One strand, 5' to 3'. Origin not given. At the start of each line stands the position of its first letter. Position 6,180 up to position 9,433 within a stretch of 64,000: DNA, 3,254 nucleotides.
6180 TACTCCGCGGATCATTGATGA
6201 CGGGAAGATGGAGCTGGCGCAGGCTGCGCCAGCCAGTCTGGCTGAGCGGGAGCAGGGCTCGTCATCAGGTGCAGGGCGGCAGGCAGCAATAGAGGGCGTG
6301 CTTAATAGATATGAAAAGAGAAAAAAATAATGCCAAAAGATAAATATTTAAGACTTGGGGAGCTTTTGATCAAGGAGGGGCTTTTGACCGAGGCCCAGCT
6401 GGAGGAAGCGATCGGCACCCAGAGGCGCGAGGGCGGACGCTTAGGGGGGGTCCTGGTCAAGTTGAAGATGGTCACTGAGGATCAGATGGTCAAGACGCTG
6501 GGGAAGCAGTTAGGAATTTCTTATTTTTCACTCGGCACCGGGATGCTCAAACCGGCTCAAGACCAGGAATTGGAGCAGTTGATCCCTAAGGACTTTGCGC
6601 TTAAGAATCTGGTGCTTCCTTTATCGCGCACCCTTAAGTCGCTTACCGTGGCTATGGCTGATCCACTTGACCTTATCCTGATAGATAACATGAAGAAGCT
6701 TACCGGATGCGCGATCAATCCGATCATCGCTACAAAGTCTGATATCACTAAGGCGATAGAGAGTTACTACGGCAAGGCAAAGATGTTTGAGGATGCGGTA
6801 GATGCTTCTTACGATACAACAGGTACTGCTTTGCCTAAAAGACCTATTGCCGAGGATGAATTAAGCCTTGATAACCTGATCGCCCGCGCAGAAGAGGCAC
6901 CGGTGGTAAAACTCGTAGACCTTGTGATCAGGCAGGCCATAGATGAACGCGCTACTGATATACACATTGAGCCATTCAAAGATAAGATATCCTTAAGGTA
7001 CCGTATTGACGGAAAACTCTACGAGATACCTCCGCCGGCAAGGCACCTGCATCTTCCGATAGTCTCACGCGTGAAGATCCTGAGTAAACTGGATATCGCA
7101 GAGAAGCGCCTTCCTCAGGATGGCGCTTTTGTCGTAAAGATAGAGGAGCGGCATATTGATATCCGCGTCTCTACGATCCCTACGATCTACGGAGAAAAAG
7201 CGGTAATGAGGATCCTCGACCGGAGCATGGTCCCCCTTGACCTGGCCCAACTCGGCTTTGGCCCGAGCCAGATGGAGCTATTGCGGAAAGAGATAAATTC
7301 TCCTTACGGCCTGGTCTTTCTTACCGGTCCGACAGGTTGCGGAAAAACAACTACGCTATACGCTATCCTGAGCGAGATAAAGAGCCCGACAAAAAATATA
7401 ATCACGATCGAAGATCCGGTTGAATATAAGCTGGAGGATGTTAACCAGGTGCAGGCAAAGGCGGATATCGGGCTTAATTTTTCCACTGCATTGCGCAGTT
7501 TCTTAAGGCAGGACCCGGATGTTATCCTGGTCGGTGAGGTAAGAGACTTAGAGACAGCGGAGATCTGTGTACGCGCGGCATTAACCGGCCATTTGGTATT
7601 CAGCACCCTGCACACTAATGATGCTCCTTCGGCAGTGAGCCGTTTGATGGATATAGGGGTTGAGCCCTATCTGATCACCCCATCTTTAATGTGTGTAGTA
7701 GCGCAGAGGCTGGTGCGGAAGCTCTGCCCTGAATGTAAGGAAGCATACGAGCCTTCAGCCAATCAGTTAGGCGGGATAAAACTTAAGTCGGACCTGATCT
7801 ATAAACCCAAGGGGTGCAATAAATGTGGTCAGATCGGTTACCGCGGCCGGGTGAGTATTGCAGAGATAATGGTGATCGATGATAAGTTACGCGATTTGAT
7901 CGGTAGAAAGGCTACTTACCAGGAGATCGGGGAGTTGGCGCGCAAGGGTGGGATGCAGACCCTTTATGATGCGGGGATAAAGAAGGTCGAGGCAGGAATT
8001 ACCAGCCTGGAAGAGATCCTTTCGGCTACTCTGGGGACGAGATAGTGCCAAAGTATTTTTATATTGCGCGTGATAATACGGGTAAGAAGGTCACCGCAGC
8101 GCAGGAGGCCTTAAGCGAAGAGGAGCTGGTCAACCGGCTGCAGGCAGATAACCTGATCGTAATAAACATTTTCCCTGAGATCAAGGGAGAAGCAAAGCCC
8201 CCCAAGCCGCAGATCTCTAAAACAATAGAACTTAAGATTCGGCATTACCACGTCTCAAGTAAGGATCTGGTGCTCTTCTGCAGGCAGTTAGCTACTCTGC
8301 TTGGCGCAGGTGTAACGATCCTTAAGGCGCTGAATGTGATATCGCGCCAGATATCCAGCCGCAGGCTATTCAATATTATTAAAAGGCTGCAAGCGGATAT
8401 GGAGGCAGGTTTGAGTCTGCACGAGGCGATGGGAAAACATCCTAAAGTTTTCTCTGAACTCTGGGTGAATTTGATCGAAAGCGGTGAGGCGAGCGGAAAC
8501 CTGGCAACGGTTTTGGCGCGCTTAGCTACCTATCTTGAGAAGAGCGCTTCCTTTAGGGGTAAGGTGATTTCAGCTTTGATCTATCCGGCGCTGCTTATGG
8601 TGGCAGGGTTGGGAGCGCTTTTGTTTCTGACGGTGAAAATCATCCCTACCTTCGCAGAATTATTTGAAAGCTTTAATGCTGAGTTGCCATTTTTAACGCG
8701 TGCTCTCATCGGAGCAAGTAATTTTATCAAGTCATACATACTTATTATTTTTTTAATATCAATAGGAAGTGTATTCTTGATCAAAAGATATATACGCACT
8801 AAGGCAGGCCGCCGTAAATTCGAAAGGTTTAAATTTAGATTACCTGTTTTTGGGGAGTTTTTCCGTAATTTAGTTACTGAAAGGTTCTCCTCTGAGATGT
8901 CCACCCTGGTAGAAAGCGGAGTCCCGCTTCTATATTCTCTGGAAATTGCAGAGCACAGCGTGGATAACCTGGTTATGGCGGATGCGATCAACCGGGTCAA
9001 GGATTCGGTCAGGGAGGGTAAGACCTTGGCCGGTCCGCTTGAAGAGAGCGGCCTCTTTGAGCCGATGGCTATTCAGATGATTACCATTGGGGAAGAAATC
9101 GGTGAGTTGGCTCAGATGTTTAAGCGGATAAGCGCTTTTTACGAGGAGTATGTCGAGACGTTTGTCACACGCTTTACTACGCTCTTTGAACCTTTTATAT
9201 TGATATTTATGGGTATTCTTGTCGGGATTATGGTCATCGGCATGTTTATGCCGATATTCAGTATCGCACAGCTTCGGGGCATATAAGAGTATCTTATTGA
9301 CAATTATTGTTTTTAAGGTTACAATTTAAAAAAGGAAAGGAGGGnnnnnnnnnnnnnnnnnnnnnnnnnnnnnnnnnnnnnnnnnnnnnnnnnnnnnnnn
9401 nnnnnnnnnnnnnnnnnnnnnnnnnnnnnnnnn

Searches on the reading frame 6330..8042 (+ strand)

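Call 61: search_protein_families(library=pfam, proteins=[window:6330-8042:+], max_evalue=0.001)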
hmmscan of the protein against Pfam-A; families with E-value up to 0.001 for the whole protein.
window:6330-8042:+ (571 aa): 4 families
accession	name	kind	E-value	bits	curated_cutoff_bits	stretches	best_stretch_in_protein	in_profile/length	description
PF00437.27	T2SSE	-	6.9e-135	449.9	24.9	1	187-564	3-369/370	Type II/IV secretion system protein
PF05157.20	MshEN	-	7.7e-19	67.9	23.1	1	78-150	14-87/90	MshEN domain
PF25199.1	nSTAND_NTPase5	-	0.00056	20.2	34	0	319-376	34-92/145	Novel STAND NTPase 5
PF00005.33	ABC_tran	-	0.00061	20.8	25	0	328-362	13-46/137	ABC transporter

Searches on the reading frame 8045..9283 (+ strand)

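Call 61: search_protein_families(library=pfam, proteins=[window:8045-9283:+], max_evalue=0.001)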
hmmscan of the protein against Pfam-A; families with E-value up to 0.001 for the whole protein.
window:8045-9283:+ (413 aa): 2 families
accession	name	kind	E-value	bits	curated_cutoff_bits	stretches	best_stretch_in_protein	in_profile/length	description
PF00482.28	T2SSF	-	2.2e-56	189.6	25.2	2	78-201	1-125/125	Type II secretion system (T2SS), protein F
PF06143.16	Baculo_11_kDa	-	0.00054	19.9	28.4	0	363-409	15-61/84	Baculovirus 11 kDa family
